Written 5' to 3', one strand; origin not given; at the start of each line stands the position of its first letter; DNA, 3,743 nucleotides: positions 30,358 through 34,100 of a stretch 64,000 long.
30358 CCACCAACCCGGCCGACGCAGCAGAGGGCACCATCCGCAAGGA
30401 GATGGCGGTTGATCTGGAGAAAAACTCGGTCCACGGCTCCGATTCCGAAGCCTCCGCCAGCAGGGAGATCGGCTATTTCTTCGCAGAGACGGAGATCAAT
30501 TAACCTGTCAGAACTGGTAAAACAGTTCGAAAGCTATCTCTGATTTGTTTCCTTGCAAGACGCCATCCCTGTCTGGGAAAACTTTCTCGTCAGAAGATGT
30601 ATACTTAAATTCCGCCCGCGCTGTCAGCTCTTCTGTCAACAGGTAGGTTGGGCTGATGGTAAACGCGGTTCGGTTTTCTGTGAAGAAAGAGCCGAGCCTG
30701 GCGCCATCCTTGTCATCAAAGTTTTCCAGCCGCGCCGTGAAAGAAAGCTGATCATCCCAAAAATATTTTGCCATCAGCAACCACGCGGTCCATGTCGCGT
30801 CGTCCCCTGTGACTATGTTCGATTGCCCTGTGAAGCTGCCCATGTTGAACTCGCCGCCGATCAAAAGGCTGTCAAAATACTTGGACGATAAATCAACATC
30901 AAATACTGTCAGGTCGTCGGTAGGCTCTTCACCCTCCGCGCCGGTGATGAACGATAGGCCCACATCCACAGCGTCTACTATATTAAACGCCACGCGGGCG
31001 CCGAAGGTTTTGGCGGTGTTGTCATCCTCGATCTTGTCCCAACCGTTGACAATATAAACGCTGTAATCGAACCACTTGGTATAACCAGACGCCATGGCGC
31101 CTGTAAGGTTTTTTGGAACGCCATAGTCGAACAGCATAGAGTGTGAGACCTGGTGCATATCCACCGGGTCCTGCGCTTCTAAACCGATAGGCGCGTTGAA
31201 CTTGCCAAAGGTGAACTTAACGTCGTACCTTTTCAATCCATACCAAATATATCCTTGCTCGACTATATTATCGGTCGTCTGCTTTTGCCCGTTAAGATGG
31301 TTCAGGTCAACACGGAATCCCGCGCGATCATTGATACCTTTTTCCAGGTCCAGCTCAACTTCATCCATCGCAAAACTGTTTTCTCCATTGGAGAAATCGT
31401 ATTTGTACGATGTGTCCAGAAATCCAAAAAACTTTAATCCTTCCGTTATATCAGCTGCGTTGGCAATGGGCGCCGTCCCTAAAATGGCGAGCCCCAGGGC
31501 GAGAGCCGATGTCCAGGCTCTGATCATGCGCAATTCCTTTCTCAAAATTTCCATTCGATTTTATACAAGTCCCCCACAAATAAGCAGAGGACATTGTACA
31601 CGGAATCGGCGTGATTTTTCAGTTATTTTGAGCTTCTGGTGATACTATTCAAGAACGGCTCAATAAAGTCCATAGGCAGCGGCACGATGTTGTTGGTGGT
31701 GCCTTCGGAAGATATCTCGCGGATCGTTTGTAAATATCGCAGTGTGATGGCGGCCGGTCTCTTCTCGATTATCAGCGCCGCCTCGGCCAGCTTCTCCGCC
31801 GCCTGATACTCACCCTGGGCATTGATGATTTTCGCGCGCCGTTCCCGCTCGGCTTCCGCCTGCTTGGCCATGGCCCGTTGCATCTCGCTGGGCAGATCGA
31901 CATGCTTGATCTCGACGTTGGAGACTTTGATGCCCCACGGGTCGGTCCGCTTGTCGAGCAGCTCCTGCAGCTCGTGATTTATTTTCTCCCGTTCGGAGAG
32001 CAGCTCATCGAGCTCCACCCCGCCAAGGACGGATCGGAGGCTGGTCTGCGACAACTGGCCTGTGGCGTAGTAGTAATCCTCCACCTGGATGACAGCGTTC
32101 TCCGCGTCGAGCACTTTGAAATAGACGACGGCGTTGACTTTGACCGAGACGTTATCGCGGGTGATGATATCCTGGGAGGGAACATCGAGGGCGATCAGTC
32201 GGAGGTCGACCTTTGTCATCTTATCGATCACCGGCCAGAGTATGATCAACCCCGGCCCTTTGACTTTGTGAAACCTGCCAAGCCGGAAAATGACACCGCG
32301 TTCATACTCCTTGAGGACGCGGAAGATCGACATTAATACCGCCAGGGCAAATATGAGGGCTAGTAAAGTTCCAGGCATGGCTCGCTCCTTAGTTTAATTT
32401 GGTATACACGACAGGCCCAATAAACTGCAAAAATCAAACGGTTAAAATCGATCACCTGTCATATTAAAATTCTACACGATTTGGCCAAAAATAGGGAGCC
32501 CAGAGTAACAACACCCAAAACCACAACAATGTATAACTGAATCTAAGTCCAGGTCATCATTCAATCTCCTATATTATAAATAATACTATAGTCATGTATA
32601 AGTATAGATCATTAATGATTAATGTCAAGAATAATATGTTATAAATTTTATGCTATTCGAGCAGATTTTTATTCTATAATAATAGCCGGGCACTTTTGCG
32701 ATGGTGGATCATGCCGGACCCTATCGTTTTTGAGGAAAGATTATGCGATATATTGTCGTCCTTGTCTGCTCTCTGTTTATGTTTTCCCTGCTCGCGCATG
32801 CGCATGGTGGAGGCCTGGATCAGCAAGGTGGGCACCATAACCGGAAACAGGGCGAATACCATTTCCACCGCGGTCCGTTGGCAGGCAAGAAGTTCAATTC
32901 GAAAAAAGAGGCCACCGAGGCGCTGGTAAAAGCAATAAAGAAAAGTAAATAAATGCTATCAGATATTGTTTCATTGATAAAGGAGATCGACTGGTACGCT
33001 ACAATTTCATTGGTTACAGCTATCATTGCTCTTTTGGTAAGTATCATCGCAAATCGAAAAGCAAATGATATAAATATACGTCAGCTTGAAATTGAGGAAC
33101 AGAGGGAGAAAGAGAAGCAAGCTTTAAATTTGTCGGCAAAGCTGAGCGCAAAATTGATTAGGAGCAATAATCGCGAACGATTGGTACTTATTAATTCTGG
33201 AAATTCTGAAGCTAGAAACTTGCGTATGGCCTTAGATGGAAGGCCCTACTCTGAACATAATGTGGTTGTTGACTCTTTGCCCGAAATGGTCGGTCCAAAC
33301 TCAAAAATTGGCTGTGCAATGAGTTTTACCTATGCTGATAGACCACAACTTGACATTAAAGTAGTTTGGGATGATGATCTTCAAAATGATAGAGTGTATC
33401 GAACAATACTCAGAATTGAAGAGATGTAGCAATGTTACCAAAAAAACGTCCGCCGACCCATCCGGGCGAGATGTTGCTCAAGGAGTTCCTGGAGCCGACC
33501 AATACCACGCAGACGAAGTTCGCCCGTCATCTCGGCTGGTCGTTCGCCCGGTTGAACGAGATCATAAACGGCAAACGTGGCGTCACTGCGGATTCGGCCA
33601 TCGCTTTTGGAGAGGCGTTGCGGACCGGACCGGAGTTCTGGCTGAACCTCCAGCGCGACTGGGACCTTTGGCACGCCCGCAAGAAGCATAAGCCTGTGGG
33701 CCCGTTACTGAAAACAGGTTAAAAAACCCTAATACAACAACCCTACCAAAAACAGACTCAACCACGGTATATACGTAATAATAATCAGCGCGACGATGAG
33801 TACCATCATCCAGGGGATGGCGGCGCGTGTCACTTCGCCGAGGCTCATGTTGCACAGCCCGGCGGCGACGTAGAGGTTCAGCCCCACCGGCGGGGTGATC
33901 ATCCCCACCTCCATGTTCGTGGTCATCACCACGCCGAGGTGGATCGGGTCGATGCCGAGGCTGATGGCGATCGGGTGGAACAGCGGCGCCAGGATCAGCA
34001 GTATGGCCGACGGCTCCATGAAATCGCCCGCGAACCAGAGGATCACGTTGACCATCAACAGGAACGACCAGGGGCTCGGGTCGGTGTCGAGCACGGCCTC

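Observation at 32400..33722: Low-GC three-gene cassette: YHYH secreted protein, 158-aa membrane protein, HigA-like antitoxin lacking a HigB partner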

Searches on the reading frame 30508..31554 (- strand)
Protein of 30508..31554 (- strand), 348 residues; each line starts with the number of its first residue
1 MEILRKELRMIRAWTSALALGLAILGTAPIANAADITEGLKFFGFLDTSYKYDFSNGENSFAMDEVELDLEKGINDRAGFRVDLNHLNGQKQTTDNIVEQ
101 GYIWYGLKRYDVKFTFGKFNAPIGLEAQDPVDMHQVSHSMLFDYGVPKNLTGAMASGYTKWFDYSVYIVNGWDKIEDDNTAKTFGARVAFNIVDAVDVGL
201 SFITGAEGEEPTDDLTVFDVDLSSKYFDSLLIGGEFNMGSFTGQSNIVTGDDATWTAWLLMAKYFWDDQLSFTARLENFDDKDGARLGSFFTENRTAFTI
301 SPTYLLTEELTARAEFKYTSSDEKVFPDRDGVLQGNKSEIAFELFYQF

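Call 85: search_protein_families(library=pfam, proteins=[window:30508-31554:-], max_evalue=0.001)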
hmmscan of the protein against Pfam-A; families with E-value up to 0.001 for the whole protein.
window:30508-31554:- (348 aa): 2 families
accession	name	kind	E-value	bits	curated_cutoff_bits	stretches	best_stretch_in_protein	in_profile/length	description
PF07642.17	BBP2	-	5e-36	125.1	26.2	1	48-347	10-338/339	Putative beta-barrel porin-2, OmpL-like. bbp2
PF11336.14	DUF3138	-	0.00041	19.6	27.3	0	94-202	201-325/525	Protein of unknown function (DUF3138)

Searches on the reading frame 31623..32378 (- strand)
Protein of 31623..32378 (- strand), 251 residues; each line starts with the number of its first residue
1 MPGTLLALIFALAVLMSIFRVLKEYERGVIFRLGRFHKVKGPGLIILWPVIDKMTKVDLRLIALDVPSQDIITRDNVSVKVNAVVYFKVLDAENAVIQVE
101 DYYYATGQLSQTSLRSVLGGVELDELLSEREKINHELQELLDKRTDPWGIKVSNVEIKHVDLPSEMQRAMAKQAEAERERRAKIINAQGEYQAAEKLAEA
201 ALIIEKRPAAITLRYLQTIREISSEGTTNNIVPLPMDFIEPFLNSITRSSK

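Call 41: find_related_loci(query=window:31623-32378:-, collection=genome_contigs, flank=8000)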
Query window:31623-32378:- (251 aa) in genome_contigs; peptide patterns used: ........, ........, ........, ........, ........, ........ (x = any residue, [..] = any of these).
599 stretches matched a pattern (row limit reached: there are more); 584 encode a relative of the query (tblastn E <= 1e-3); the best 80 are kept; 80 distinct loci.
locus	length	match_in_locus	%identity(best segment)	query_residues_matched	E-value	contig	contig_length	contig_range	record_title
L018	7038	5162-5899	79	1-246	1e-131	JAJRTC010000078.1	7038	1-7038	MAG: Nitrospirae bacterium isolate Dive96_bin1.228 k141_1773768, whole genome shotgun sequence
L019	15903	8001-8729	81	1-243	3e-128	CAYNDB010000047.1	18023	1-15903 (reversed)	MAG TPA_asm: uncultured Nitrospinota bacterium isolate SRP128015_co1_477 genome assembly, contig: NODE_4343_length_18023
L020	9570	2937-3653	69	9-243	2e-114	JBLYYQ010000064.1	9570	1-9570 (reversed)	MAG: Nitrospinota bacterium isolate DBRS3.bin6 k97_205960, whole genome shotgun sequence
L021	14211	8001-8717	71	5-243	1e-113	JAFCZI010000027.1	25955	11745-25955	MAG: Deltaproteobacteria bacterium isolate AB_03_Bin_182 AB_03_Bin_182_scaffold_4080, whole genome shotgun sequence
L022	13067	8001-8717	69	5-243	3e-112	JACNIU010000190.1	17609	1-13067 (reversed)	MAG: Desulfobacterales bacterium isolate NIOZ-UU19 NIOZ-UU_NODE_3953_length_17609_cov_15.9097, whole genome shotgun sequ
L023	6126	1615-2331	69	5-243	2e-112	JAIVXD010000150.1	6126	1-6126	MAG: Anaerolineales bacterium isolate HYP3_US_12_3 NODE_8327_length_6126_cov_0.981836, whole genome shotgun sequence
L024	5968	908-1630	68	9-244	7e-112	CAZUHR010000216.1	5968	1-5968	MAG TPA_asm: uncultured Desulfobacteraceae bacterium isolate binchicken_co129_132 genome assembly, contig: NODE_46203_le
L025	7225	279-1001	67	5-245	4e-111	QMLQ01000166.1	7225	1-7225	MAG: Deltaproteobacteria bacterium isolate B46_G9 B46_Guay9_scaffold_16270, whole genome shotgun sequence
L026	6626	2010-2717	69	8-243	4e-111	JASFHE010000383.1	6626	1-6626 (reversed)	MAG: Desulfobacteraceae bacterium isolate D0608M12metaG_Bin_560 D0608M12metaG_FD_scaffold_1101_c1, whole genome shotgun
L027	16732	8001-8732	65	4-242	7e-110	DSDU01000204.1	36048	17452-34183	MAG TPA_asm: Deltaproteobacteria bacterium isolate SpSt-1226 Ga0129302_1000329, whole genome shotgun sequence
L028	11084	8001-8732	64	8-251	9e-110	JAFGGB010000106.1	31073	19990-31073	MAG: Deltaproteobacteria bacterium isolate Zod_Metabat.1365 k87_4861826, whole genome shotgun sequence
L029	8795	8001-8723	66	5-248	2e-109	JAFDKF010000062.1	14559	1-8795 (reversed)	MAG: Deltaproteobacteria bacterium isolate Meg22_46_Bin_1 Meg22_46_Bin_1_scaffold_7203, whole genome shotgun sequence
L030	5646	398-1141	66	1-248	2e-109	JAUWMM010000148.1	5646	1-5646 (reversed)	MAG: Desulfobacterales bacterium isolate CSMAG_2398 CSMAG_2398_k141_87985_length_5646_cov_8.1940, whole genome shotgun s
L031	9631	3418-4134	69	7-245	2e-109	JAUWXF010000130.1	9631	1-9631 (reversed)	MAG: Desulfobacterales bacterium isolate CSMAG_2677 CSMAG_2677_k127_1494193_length_9631_cov_886.5343, whole genome shotg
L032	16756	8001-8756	65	1-251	2e-109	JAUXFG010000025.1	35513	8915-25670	MAG: Candidatus Fermentibacteria bacterium isolate CSMAG_2897 CSMAG_2897_k117_3547309_length_35513_cov_10.9972, whole ge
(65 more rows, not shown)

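Call 85: search_protein_families(library=pfam, proteins=[window:31623-32378:-], max_evalue=0.001)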
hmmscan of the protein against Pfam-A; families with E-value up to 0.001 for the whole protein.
window:31623-32378:- (251 aa): 2 families
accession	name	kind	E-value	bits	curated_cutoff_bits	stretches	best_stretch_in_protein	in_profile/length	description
PF01145.31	Band_7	-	7e-42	143.9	23.6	1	21-190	2-175/176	SPFH domain / Band 7 family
PF13421.11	Band_7_1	-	7.4e-05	22.9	24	1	114-175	145-208/211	SPFH domain-Band 7 family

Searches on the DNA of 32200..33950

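Call 60: search_rna_families(source=window, start=32200, end=33950, threshold=evalue, max_evalue=1)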
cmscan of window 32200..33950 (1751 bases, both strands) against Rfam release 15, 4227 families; matches with E-value up to 1: 1.
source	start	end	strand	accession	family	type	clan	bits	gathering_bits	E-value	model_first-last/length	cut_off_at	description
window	33877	33932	-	RF01304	sR5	Gene; snRNA; snoRNA; CD-box;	-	17.2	40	0.42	1-53/53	no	Small nucleolar RNA sR5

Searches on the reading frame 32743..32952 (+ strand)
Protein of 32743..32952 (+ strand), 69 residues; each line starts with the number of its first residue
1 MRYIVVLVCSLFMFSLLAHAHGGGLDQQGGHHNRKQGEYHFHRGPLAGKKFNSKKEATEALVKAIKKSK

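Call 4: search_protein_families(library=pfam, proteins=[window:32743-32952:+], max_evalue=1)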
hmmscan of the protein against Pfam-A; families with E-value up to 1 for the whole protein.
window:32743-32952:+ (69 aa): 2 families
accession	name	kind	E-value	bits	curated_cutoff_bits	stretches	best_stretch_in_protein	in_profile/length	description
PF14240.11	YHYH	-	0.0021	18.5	25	1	17-56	53-92/193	YHYH protein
PF07359.16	LEAP-2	-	0.1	12.9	27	1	5-44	9-44/77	Liver-expressed antimicrobial peptide 2 precursor (LEAP-2)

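Call 5: search_protein_families(library=ncbifam, proteins=[window:32743-32952:+], max_evalue=1)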
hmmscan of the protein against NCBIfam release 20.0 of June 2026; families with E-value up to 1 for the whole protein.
window:32743-32952:+ (69 aa): 2 families
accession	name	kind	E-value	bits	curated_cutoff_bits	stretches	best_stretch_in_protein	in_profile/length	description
NF033223.2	YHYH_alt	domain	7.7e-10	38.9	30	1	18-42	1-25/25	YHYH domain-containing protein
NF041599.1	reg_PtrA_PA2808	domain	0.047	13.6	31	1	5-24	6-25/46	co-regulatory protein PtrA N-terminal domain-containing protein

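Call 6: search_protein_families(library=padloc, proteins=[window:32743-32952:+], max_evalue=1)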
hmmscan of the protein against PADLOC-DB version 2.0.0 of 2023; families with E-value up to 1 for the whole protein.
window:32743-32952:+ (69 aa): 0 families

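Call 7: search_protein_families(library=phrogs, proteins=[window:32743-32952:+], max_evalue=1)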
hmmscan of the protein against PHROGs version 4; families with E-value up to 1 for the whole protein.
window:32743-32952:+ (69 aa): 1 family
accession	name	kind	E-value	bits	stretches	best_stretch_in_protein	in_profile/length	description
phrog_2576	-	unknown function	0.032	13.6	1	12-46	102-135/587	-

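Call 62: list_cluster_members(proteins=[window:32743-32949:+, window:32953-33426:+, P0001, window:31623-32375:-])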
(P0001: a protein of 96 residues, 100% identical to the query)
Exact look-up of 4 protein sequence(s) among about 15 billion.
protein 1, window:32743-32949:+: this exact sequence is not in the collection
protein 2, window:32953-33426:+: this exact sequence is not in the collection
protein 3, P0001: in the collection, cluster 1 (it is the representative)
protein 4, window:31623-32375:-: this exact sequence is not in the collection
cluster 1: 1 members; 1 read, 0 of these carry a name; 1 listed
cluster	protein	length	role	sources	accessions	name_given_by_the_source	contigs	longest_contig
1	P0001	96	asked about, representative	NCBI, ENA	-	-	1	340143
